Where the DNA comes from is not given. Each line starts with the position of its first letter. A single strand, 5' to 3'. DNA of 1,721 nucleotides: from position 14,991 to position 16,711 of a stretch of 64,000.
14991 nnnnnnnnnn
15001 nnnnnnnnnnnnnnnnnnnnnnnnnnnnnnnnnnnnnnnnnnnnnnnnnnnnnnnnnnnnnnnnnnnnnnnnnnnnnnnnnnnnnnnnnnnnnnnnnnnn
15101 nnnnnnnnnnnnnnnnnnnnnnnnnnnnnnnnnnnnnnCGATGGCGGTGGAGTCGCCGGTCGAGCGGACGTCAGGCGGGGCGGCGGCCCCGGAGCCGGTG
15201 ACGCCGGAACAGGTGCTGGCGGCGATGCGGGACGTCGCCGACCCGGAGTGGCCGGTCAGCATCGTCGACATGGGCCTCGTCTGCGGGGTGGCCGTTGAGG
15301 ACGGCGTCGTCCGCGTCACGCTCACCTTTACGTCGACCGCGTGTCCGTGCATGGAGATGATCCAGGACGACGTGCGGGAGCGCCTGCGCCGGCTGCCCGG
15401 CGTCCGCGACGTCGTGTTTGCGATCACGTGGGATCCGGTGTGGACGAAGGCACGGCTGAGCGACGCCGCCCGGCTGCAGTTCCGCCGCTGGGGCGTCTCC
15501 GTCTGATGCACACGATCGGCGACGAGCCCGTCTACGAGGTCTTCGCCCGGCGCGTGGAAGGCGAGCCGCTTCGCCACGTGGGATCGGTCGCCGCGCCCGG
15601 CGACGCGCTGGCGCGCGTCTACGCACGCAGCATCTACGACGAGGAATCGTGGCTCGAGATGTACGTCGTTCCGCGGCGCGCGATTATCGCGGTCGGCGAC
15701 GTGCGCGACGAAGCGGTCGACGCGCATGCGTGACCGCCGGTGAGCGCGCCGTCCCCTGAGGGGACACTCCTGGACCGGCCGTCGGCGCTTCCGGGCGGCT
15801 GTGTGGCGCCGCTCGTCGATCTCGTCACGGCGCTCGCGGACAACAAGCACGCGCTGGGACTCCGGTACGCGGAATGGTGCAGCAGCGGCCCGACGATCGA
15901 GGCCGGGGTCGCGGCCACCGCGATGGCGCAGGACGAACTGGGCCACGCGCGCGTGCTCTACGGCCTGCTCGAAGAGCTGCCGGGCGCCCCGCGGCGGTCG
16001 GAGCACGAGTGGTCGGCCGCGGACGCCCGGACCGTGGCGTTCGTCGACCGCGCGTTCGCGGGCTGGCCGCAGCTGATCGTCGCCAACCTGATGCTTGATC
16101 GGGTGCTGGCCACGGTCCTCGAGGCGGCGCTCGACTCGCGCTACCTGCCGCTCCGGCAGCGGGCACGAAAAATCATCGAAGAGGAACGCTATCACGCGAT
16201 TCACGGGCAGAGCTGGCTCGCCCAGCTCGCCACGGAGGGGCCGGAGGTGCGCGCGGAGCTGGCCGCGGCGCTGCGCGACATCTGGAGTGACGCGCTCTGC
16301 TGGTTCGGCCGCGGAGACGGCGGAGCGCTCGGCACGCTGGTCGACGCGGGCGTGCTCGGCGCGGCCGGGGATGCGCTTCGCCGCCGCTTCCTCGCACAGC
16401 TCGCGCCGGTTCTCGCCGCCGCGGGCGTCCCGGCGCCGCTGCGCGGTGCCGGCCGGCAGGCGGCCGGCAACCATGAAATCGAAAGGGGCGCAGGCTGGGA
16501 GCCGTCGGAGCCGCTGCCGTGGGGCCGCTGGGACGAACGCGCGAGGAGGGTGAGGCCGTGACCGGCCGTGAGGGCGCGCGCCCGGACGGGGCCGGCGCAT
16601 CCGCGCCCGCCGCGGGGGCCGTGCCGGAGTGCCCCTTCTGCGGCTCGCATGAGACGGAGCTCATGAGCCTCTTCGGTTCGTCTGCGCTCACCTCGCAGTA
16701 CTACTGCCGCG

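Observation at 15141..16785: PaaD split into two genes separated by paaB and paaC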

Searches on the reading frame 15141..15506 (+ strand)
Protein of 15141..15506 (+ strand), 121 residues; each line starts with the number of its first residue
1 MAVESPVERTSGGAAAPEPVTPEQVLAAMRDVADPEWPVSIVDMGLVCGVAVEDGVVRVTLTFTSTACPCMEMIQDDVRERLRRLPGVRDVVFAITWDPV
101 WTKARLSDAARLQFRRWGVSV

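Call 5: search_protein_families(library=pfam, proteins=[window:15141-15506:+], max_evalue=0.01)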
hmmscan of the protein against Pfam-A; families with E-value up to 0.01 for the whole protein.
window:15141-15506:+ (121 aa): 1 family
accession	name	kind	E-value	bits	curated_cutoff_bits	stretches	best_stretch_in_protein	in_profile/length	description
PF01883.24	FeS_assembly_P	-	1.8e-21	76.6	23.5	1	23-91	2-71/73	Iron-sulfur cluster assembly protein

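Call 6: search_protein_families(library=ncbifam, proteins=[window:15141-15506:+], max_evalue=0.01)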
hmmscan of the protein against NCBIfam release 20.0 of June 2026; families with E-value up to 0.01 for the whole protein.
window:15141-15506:+ (121 aa): 4 families
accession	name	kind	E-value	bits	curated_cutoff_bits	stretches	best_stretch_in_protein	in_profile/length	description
NF041868.1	paad_haloarch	equivalog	1.3e-25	89.9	180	1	23-121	29-127/127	1,2-phenylacetyl-CoA epoxidase subunit PaaD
TIGR02945.1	SUF_assoc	equivalog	1.4e-24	86.4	143.4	1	23-114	4-96/99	SUF system Fe-S cluster assembly protein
TIGR03406.1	FeS_long_SufT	hypoth_equivalog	3e-21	76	202.6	1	14-113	67-171/174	putative Fe-S cluster assembly protein SufT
TIGR02159.1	PA_CoA_Oxy4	equivalog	2.6e-17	63.5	108.15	1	32-120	1-89/146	1,2-phenylacetyl-CoA epoxidase subunit PaaD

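Call 40: find_homologous_proteins(query=window:15141-15506:+, max_evalue=0.001)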
Query window:15141-15506:+ (121 aa): 148 proteins with E <= 0.001 among 205 candidates; the best 120 are listed.
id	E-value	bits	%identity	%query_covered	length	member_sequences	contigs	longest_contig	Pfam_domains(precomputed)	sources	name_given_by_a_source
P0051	7.0e-69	247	95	100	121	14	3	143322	PF01883.25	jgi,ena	-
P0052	4.2e-61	222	93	92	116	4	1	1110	PF01883.25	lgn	-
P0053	6.4e-58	212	84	95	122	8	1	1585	PF01883.25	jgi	jgi:metal-sulfur cluster biosynthetic enzyme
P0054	3.1e-56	206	86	88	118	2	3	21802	PF01883.25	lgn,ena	-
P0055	2.0e-55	204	90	84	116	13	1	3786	PF01883.25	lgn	-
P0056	3.2e-55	203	87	88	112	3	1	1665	PF01883.25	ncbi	-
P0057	2.8e-53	197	84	81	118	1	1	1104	PF01883.25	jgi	jgi:metal-sulfur cluster biosynthetic enzyme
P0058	1.0e-51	192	84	84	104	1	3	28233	PF01883.25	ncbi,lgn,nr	ncbi:MAG TPA: metal-sulfur cluster assembly factor [bacterium]|nr:metal-sulfur cluster assembly fact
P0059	1.5e-51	191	84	85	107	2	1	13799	PF01883.25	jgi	jgi:metal-sulfur cluster biosynthetic enzyme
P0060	2.2e-51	191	80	88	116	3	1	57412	PF01883.25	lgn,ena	-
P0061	2.7e-50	187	82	84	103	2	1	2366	PF01883.25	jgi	jgi:metal-sulfur cluster biosynthetic enzyme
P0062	5.0e-50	186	80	86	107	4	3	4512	PF01883.25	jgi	jgi:metal-sulfur cluster biosynthetic enzyme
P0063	1.8e-49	184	82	83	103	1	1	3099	PF01883.25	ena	-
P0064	2.0e-49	184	82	83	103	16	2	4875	PF01883.25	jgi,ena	-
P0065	9.9e-49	182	79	83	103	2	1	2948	PF01883.25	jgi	jgi:metal-sulfur cluster biosynthetic enzyme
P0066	2.3e-48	181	80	83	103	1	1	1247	PF01883.25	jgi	jgi:metal-sulfur cluster biosynthetic enzyme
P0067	2.4e-48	181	80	83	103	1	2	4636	PF01883.25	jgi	jgi:metal-sulfur cluster biosynthetic enzyme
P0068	6.2e-48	179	81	84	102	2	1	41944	PF01883.25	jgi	jgi:metal-sulfur cluster biosynthetic enzyme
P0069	8.2e-48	179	77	88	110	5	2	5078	PF01883.25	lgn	-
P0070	8.9e-48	179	79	84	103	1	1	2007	PF01883.25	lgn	-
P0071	1.5e-47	178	78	83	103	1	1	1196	PF01883.25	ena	-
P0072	2.0e-46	175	79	88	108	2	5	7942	PF01883.25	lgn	-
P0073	3.2e-46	174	77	87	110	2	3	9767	PF01883.25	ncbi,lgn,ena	-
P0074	1.2e-44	169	76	84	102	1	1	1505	PF01883.25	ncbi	-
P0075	1.6e-44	168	75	84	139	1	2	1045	PF01883.25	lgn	-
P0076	4.4e-44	167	70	92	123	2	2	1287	PF01883.25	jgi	jgi:metal-sulfur cluster biosynthetic enzyme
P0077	8.3e-44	166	73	83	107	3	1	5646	PF01883.25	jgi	-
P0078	8.5e-44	166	76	85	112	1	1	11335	PF01883.25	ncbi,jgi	jgi:metal-sulfur cluster biosynthetic enzyme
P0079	8.6e-44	166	76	84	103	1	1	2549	PF01883.25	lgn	-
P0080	1.1e-43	166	64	100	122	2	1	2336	PF01883.25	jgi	jgi:metal-sulfur cluster biosynthetic enzyme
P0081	1.3e-43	166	71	88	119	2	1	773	PF01883.25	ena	-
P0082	1.3e-43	166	71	88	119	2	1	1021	PF01883.25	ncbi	-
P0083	1.6e-43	165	74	84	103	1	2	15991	PF01883.25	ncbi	-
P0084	3.3e-43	164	69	90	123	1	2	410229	PF01883.25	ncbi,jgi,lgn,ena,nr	ncbi:MAG TPA: metal-sulfur cluster assembly factor [bacterium]|nr:metal-sulfur cluster assembly fact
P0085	6.0e-43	163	66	95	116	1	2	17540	PF01883.25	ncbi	-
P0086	6.6e-43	163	72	89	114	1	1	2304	PF01883.25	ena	-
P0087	6.8e-43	163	75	83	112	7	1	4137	PF01883.25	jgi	jgi:metal-sulfur cluster biosynthetic enzyme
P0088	7.6e-43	163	74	88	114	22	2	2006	PF01883.25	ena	-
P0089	9.9e-43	163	73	84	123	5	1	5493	PF01883.25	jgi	jgi:metal-sulfur cluster biosynthetic enzyme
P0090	1.5e-42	162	71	84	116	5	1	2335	PF01883.25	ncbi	-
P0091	1.7e-42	162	75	84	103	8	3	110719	PF01883.25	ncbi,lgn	-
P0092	1.9e-42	162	75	84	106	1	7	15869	PF01883.25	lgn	-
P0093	2.6e-42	161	70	83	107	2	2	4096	PF01883.25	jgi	jgi:metal-sulfur cluster biosynthetic enzyme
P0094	2.7e-42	161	74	88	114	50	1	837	PF01883.25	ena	-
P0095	2.9e-42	161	72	84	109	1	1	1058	PF01883.25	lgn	-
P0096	3.2e-42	161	71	88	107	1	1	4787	PF01883.25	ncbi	-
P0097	4.4e-42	161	72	88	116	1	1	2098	PF01883.25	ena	-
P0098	6.2e-42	160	75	83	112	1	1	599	PF01883.25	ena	-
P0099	8.8e-42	160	68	91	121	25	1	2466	PF01883.25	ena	-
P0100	9.6e-42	160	71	91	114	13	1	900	PF01883.25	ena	-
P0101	1.3e-41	159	69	89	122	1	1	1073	PF01883.25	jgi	jgi:metal-sulfur cluster biosynthetic enzyme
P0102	1.6e-41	159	65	96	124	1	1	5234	PF01883.25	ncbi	-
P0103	1.7e-41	159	68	96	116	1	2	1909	PF01883.25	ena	-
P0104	2.1e-41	158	65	93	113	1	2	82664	PF01883.25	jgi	jgi:metal-sulfur cluster biosynthetic enzyme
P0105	2.7e-41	158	72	82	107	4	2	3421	PF01883.25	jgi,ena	jgi:phenylacetate-CoA oxygenase PaaJ subunit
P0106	3.8e-41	158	67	88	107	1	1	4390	PF01883.25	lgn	-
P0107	4.6e-41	157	67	91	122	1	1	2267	PF01883.25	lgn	-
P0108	5.3e-41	157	64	99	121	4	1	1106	PF01883.25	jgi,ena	jgi:metal-sulfur cluster biosynthetic enzyme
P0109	5.4e-41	157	76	79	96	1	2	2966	PF01883.25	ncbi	-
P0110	6.0e-41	157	67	91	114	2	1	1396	PF01883.25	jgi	-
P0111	7.7e-41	157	68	83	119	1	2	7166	PF01883.25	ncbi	-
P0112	7.8e-41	157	65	97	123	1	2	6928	PF01883.25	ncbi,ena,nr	ncbi:MAG TPA: metal-sulfur cluster assembly factor [bacterium]|nr:metal-sulfur cluster assembly fact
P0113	1.2e-40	156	72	85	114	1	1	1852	PF01883.25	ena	-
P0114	1.3e-40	156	65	93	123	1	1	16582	PF01883.25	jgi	jgi:metal-sulfur cluster biosynthetic enzyme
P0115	1.7e-40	155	71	84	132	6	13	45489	PF01883.25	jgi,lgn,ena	-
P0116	1.8e-40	155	70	84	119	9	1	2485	PF01883.25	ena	-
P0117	2.4e-40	155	64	92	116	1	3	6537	PF01883.25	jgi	jgi:metal-sulfur cluster biosynthetic enzyme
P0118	2.7e-40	155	70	74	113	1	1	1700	PF01883.25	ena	-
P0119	3.1e-40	155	73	83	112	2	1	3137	PF01883.25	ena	-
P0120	3.1e-40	155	69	84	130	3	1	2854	PF01883.25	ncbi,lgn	-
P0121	3.3e-40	155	74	78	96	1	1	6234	PF01883.25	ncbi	-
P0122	3.9e-40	154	69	86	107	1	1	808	PF01883.25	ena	-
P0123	5.7e-40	154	71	84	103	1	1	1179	PF01883.25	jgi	-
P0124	7.8e-40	153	71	85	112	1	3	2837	PF01883.25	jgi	jgi:metal-sulfur cluster biosynthetic enzyme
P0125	1.3e-39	153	69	82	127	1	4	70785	PF01883.25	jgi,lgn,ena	jgi:phenylacetate-CoA oxygenase PaaJ subunit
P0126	1.4e-39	152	64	96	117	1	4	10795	PF01883.25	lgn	-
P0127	1.7e-39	152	67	84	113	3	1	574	PF01883.25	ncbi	-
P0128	1.8e-39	152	69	89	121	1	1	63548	PF01883.25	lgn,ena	-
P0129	1.9e-39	152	61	94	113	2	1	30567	PF01883.25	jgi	-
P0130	2.0e-39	152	69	84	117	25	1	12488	PF01883.25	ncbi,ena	-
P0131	3.1e-39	151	71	84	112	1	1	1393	PF01883.25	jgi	jgi:metal-sulfur cluster biosynthetic enzyme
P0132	4.3e-39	151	67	88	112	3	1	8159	PF01883.25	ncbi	-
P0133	4.5e-39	151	64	93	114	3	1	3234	PF01883.25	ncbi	-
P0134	7.1e-39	150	70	84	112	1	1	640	PF01883.25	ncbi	-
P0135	1.0e-38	150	70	84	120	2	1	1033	PF01883.25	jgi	jgi:metal-sulfur cluster biosynthetic enzyme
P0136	1.0e-38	150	69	83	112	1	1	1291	PF01883.25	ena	-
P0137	2.0e-38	149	65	92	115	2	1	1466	PF01883.25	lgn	-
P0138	2.0e-38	149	67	88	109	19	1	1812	PF01883.25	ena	-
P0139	4.0e-38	148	64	88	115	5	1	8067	PF01883.25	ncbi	-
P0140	4.8e-38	148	66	92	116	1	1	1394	PF01883.25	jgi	jgi:metal-sulfur cluster biosynthetic enzyme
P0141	5.2e-38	147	66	90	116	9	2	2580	PF01883.25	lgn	-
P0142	6.0e-38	147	68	84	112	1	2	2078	PF01883.25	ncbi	-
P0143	7.1e-38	147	68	82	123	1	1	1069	PF01883.25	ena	-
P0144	9.4e-38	147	69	82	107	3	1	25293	PF01883.25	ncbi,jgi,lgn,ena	-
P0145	1.1e-37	146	63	91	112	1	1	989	PF01883.25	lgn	-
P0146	1.2e-37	146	71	80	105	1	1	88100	PF01883.25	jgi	jgi:metal-sulfur cluster biosynthetic enzyme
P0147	1.8e-37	146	63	96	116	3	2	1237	PF01883.25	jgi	jgi:metal-sulfur cluster biosynthetic enzyme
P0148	2.1e-37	145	63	89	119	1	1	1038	PF01883.25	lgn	-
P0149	2.3e-37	145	65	89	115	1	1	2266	PF01883.25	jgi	jgi:metal-sulfur cluster biosynthetic enzyme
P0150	2.5e-37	145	70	84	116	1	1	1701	PF01883.25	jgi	jgi:metal-sulfur cluster biosynthetic enzyme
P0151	2.6e-37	145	67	82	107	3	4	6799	PF01883.25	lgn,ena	-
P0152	3.3e-37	145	65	88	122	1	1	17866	PF01883.25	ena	-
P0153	4.0e-37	145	68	83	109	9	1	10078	PF01883.25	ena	-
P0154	9.8e-37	143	68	74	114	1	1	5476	PF01883.25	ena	-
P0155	3.9e-36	141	66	83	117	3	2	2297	PF01883.25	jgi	jgi:metal-sulfur cluster biosynthetic enzyme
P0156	6.9e-36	141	65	84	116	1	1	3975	PF01883.25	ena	-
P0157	2.7e-35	139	81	64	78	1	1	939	PF01883.25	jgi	jgi:metal-sulfur cluster biosynthetic enzyme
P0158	2.9e-35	139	62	88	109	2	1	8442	PF01883.25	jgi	jgi:metal-sulfur cluster biosynthetic enzyme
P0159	2.6e-34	136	61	88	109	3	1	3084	PF01883.25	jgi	jgi:metal-sulfur cluster biosynthetic enzyme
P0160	1.1e-29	121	63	81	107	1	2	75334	PF01883.25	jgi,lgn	jgi:metal-sulfur cluster biosynthetic enzyme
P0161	8.9e-29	118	55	89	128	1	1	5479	PF01883.25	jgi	jgi:metal-sulfur cluster biosynthetic enzyme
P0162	2.8e-28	116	56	92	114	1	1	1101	PF01883.25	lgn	-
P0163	4.1e-28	116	57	77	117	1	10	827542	PF01883.25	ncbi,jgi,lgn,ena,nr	ncbi:MAG TPA: metal-sulfur cluster assembly factor [Ktedonobacteraceae bacterium]|jgi:metal-sulfur c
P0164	4.5e-28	115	53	84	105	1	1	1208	PF01883.25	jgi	jgi:metal-sulfur cluster biosynthetic enzyme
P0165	7.0e-28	115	54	82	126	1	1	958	PF01883.25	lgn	-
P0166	1.0e-27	114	53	85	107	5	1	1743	PF01883.25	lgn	-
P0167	1.3e-27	114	50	92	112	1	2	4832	PF01883.25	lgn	-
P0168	1.4e-27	114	68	69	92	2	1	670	PF01883.25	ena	-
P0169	1.6e-27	114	54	83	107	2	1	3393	PF01883.25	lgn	-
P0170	3.5e-27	112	54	84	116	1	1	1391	PF01883.25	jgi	jgi:metal-sulfur cluster biosynthetic enzyme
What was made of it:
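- All 120 listed DUF59 relatives are 78-139 aa with PF01883 only (call 40).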

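Call 83: search_solved_structures(query=window:15141-15506:+, max_evalue=0.001)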
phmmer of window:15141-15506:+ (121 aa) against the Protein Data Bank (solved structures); distinct sequences matched with E-value up to 0.001: 4.
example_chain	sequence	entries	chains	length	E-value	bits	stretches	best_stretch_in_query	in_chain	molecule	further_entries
2cu6_A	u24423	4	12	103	7.6e-17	64.5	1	23-117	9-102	dTDP-4-keto-L-rhamnose reductase-related Protein | Putative uncharacterized protein TTHB138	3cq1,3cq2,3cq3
1uwd_A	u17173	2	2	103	4.4e-16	62.1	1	19-114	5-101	HYPOTHETICAL PROTEIN TM0487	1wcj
5ird_A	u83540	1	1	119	4.7e-16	62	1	16-120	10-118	Uncharacterized protein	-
3lno_A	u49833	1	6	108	5.1e-13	52.2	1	24-112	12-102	Putative uncharacterized protein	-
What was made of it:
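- Closest known: SufT / DUF59 Fe-S maturation factors. Same: Solved relatives include TTHB138, TM0487 and 3LNO (calls 6, 83).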

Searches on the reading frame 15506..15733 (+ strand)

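Call 5: search_protein_families(library=pfam, proteins=[window:15506-15733:+], max_evalue=0.01)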
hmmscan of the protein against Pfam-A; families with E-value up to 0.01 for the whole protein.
window:15506-15733:+ (75 aa): 1 family
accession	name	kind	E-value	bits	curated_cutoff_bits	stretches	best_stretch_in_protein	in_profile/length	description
PF06243.16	PaaB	-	3.6e-09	37.2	27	1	8-64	3-60/89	Phenylacetic acid degradation B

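Call 6: search_protein_families(library=ncbifam, proteins=[window:15506-15733:+], max_evalue=0.01)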
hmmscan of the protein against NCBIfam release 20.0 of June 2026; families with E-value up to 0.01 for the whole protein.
window:15506-15733:+ (75 aa): 3 families
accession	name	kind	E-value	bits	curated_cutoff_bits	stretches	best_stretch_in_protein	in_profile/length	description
TIGR02157.1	PA_CoA_Oxy2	equivalog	2.5e-08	33.9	85.45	1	8-64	2-59/90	1,2-phenylacetyl-CoA epoxidase subunit PaaB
TIGR04031.1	Htur_1727_fam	subfamily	4.1e-08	33.1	57.2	1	10-48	17-55/71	Htur_1727 family rSAM-partnered candidate RiPP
NF041867.1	paab_haloarch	equivalog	0.00041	20.4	150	1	9-63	2-57/100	1,2-phenylacetyl-CoA epoxidase subunit PaaB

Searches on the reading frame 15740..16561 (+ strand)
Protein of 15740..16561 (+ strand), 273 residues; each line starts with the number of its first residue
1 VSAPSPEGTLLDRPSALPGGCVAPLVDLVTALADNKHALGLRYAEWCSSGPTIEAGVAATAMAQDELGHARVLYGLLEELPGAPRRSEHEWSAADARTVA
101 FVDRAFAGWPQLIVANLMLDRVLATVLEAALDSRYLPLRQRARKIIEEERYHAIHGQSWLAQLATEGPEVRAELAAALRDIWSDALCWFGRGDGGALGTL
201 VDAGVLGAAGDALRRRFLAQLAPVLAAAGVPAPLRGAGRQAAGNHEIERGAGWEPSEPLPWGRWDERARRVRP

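Call 5: search_protein_families(library=pfam, proteins=[window:15740-16561:+], max_evalue=0.01)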
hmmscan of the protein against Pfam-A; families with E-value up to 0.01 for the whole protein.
window:15740-16561:+ (273 aa): 1 family
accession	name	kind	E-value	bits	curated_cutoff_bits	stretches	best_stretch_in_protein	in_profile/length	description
PF05138.18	PaaA_PaaC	-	3.4e-43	148.2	28.5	1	23-245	16-240/263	Phenylacetic acid catabolic protein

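Call 6: search_protein_families(library=ncbifam, proteins=[window:15740-16561:+], max_evalue=0.01)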
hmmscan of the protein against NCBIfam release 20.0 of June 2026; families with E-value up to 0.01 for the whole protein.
window:15740-16561:+ (273 aa): 2 families
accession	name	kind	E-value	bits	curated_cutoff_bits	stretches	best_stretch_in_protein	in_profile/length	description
TIGR02158.1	PA_CoA_Oxy3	equivalog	2.5e-30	106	133.35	1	32-237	1-204/237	1,2-phenylacetyl-CoA epoxidase subunit PaaC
TIGR02156.2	PA_CoA_Oxy1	equivalog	8.1e-13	48.1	280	1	42-235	42-237/289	1,2-phenylacetyl-CoA epoxidase subunit PaaA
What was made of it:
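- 15740..16561 (+): paaC-like subunit (273 aa) that keeps most di-iron ligand positions. TIGR02158 scores 106 bits, below the cut-off of 133 (calls 5, 6).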
